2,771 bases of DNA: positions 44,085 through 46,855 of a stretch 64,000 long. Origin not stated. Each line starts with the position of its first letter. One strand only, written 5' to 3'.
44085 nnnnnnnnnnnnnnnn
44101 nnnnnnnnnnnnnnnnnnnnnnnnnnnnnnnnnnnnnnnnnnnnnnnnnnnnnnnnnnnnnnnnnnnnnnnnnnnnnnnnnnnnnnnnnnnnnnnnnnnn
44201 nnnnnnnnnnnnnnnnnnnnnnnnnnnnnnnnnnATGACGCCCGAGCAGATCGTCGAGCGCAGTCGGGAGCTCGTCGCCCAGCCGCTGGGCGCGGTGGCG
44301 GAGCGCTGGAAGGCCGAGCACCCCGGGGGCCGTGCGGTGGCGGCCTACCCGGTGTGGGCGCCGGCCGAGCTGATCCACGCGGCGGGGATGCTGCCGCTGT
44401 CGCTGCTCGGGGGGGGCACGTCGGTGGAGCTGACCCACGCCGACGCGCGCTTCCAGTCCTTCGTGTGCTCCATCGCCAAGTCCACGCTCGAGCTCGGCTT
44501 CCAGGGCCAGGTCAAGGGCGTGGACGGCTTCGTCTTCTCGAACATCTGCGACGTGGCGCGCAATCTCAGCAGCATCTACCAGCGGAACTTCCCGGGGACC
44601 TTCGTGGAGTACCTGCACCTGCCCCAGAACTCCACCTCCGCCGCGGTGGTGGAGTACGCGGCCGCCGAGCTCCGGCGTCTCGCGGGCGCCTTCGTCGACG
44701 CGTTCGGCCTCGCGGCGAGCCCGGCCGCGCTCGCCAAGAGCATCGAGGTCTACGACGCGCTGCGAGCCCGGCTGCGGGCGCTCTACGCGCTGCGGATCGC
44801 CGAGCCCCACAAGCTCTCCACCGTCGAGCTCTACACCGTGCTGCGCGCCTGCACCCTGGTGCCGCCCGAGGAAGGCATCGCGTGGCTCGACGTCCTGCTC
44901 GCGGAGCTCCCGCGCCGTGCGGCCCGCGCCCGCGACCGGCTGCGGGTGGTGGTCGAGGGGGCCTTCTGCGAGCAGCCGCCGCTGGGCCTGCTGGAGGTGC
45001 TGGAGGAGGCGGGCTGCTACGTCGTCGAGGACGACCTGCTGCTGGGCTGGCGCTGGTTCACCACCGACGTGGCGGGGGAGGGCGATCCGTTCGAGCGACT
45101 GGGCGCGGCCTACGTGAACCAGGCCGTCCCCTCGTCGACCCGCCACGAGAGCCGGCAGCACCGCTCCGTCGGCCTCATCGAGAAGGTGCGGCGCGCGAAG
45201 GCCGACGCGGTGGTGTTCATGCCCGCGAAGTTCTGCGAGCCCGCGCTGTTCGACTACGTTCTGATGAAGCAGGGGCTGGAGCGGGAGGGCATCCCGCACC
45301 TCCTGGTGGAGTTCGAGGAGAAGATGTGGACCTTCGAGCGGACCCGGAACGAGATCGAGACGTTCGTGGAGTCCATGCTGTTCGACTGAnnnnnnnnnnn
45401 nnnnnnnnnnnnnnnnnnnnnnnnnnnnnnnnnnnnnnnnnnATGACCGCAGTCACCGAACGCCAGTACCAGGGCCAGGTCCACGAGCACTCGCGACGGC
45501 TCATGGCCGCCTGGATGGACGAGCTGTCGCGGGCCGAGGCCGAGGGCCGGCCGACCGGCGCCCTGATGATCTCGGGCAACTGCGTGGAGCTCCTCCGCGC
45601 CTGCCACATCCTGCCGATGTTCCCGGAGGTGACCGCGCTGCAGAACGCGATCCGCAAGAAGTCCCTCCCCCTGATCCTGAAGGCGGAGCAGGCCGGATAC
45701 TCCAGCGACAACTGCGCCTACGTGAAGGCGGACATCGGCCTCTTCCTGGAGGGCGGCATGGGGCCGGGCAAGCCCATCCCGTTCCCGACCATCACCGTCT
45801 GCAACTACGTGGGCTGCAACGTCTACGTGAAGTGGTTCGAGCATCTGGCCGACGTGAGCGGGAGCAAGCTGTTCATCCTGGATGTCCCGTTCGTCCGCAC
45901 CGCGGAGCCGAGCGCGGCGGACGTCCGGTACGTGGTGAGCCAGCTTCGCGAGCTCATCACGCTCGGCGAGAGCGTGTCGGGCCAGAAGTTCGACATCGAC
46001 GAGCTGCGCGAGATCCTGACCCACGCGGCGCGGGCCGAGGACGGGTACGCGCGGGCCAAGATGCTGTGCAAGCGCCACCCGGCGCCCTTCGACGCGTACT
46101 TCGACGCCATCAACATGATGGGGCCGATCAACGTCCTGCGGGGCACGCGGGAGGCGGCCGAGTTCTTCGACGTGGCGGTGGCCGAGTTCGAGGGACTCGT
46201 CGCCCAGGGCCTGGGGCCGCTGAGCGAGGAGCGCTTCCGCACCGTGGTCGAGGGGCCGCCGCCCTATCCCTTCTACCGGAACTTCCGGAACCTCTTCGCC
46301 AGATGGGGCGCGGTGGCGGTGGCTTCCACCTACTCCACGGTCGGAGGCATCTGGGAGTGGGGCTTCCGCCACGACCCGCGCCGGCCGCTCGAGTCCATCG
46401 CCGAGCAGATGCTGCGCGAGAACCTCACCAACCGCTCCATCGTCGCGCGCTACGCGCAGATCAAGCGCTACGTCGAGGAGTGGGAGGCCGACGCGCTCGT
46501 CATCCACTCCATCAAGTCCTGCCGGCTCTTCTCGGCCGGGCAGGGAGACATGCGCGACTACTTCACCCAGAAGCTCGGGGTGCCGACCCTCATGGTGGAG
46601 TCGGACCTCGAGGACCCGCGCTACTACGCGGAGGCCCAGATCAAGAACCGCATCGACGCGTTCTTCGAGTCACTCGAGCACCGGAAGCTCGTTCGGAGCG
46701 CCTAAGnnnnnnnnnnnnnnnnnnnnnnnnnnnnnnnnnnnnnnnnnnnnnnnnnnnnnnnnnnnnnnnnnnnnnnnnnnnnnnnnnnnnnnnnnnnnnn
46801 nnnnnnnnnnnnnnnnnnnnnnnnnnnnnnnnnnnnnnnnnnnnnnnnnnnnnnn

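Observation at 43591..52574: BCR/Bzd-type four-subunit reductase whose structural and ATPase gene pairs are split by a signal-less Mo-oxidoreductase (alpha-beta-gamma) in one TetR-led operon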

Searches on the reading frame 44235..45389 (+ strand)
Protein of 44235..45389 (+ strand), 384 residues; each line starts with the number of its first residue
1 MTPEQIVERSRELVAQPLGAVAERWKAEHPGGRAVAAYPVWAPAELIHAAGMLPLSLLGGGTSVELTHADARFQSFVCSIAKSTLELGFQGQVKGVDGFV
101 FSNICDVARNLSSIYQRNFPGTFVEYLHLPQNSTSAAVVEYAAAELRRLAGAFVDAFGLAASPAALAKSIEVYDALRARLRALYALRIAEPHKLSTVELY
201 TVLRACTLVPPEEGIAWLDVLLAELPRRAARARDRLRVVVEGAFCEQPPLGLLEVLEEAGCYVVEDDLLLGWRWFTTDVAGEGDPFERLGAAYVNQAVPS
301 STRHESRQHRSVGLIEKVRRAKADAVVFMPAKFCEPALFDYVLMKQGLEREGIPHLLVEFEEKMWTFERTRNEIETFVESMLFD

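Call 5: search_protein_families(library=pfam, proteins=[window:44235-45389:+])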
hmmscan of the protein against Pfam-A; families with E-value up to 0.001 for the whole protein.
window:44235-45389:+ (384 aa): 1 family
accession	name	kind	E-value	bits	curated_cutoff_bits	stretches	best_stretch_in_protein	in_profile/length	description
PF06050.19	HGD-D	-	8.2e-68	229.9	28.4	1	41-381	3-342/342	2-hydroxyglutaryl-CoA dehydratase, D-component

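Call 6: search_protein_families(library=ncbifam, proteins=[window:44235-45389:+])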
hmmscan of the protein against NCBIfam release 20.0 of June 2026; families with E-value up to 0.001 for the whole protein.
window:44235-45389:+ (384 aa): 4 families
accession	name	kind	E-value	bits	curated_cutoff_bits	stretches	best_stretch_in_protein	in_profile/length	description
TIGR02263.1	benz_CoA_red_C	equivalog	3.7e-89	299.3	421.15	1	19-380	17-379/380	benzoyl-CoA reductase subunit C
NF052456.1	HyiscapDhHadC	equivalog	1.5e-55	188.6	700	1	4-380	2-371/372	(R)-2-hydroxyisocaproyl-CoA dehydratase subunit beta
NF040772.1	double_cubane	equivalog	6.5e-30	104.4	350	1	26-380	14-371/372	double-cubane-cluster-containing anaerobic reductase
TIGR03190.1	benz_CoA_bzdN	equivalog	2.4e-27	95.7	453.8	1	22-380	18-370/377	benzoyl-CoA reductase, bzd-type, subunit N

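Call 25: search_solved_structures(query=window:44235-45389:+, max_evalue=0.001)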
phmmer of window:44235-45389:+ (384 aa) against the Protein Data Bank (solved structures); distinct sequences matched with E-value up to 0.001: 5.
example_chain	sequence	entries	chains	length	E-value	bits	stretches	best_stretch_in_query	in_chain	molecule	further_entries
9g87_B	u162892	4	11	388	1.9e-72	247.5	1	4-384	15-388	3-methylbenzoyl-CoA reductase gamma subunit MbdN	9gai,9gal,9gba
3o3m_B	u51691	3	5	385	8e-48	166.4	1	4-381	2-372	beta subunit 2-hydroxyacyl-CoA dehydratase | beta-subunit 2-hydroxyacyl-CoA dehydratase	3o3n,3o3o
8s02_B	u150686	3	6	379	5.1e-27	98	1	22-380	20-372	BzdN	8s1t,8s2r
7yyl_C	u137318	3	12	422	8.9e-13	51.1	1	22-379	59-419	Dehydratase family protein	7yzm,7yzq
6eno_A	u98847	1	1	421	1e-12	51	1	22-379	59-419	Dehydratase family protein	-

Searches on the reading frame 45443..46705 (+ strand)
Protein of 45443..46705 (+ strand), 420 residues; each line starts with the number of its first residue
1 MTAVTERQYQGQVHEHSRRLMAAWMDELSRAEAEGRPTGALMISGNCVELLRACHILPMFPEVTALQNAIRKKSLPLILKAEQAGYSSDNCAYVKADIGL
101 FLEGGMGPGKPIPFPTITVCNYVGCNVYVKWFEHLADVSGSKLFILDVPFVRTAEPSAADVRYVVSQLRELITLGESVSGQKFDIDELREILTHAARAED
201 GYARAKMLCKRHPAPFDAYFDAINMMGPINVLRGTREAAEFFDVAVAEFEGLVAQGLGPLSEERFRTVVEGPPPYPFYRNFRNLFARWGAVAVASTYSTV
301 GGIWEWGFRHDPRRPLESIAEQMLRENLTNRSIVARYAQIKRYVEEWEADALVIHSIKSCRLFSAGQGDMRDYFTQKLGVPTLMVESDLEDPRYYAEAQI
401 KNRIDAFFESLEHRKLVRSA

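Call 5: search_protein_families(library=pfam, proteins=[window:45443-46705:+])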
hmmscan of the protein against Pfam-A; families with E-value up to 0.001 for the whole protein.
window:45443-46705:+ (420 aa): 1 family
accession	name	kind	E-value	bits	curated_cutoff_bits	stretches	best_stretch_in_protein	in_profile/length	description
PF06050.19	HGD-D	-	1.8e-58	199.2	28.4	1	48-411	6-342/342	2-hydroxyglutaryl-CoA dehydratase, D-component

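Call 6: search_protein_families(library=ncbifam, proteins=[window:45443-46705:+])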
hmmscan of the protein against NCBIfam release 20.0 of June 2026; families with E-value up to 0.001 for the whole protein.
window:45443-46705:+ (420 aa): 4 families
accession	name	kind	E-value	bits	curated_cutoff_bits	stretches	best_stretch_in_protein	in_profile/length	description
TIGR02260.1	benz_CoA_red_B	equivalog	5.5e-99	331.7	486.55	1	18-409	12-411/413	benzoyl-CoA reductase subunit B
NF052455.1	HyiscapDhHadB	equivalog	5.4e-46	157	750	1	18-415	9-398/398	(R)-2-hydroxyisocaproyl-CoA dehydratase subunit alpha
TIGR03191.1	benz_CoA_bzdO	equivalog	4.9e-28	98.5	448.6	2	78-306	75-301/430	benzoyl-CoA reductase, bzd-type, subunit O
NF040772.1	double_cubane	equivalog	6.8e-16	58.3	350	1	118-411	88-372/372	double-cubane-cluster-containing anaerobic reductase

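Call 22: search_solved_structures(query=window:45443-46705:+, max_evalue=0.001)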
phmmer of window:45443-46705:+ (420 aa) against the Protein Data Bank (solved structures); distinct sequences matched with E-value up to 0.001: 5.
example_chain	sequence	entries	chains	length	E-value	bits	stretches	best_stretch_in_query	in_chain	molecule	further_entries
9g87_A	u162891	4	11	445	2.8e-72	247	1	17-416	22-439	3-methylbenzoyl-CoA reductase beta subunit MbdO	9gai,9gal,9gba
3o3m_A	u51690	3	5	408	4.5e-39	137.7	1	26-417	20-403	alpha subunit 2-hydroxyisocaproyl-CoA dehydratase | alpha-subunit 2-hydroxyisocaproyl-CoA dehydratase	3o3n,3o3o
8s02_A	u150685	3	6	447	7.5e-28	100.7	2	77-305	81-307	BzdO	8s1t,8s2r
7yyl_C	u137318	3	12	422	3.1e-06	29.5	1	159-411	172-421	Dehydratase family protein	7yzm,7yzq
6eno_A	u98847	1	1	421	4.6e-06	29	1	159-410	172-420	Dehydratase family protein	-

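Call 68: find_related_loci(query=A2, collection=metagenome_contigs, flank=8000)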
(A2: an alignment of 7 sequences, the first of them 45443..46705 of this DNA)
Query A2 (420 aa) in metagenome_contigs; peptide patterns used: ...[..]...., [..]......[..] (x = any residue, [..] = any of these).
414 stretches matched a pattern; 352 encode a relative of the query (tblastn E <= 1e-3); the best 80 are kept; 80 distinct loci.
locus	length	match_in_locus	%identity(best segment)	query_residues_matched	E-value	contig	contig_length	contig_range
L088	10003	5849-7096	95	2-417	0e+0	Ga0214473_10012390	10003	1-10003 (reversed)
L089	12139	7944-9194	94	1-417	0e+0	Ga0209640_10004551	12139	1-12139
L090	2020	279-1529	94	1-417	0e+0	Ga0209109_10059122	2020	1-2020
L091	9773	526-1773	93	2-417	0e+0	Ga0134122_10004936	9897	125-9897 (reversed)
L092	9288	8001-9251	93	4-420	0e+0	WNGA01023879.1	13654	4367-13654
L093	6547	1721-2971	93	4-420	0e+0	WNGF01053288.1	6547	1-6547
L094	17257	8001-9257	92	2-420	0e+0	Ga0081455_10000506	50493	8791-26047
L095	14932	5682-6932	93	4-420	0e+0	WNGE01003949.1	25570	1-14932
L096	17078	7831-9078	92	2-417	0e+0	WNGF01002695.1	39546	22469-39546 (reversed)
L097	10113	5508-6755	91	2-417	0e+0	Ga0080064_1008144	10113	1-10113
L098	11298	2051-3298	91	2-417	0e+0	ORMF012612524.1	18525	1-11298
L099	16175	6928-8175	92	2-417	0e+0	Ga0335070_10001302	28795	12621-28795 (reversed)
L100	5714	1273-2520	91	2-417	0e+0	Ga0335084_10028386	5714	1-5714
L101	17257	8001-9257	91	2-420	0e+0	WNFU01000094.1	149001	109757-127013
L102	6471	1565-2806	92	4-417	0e+0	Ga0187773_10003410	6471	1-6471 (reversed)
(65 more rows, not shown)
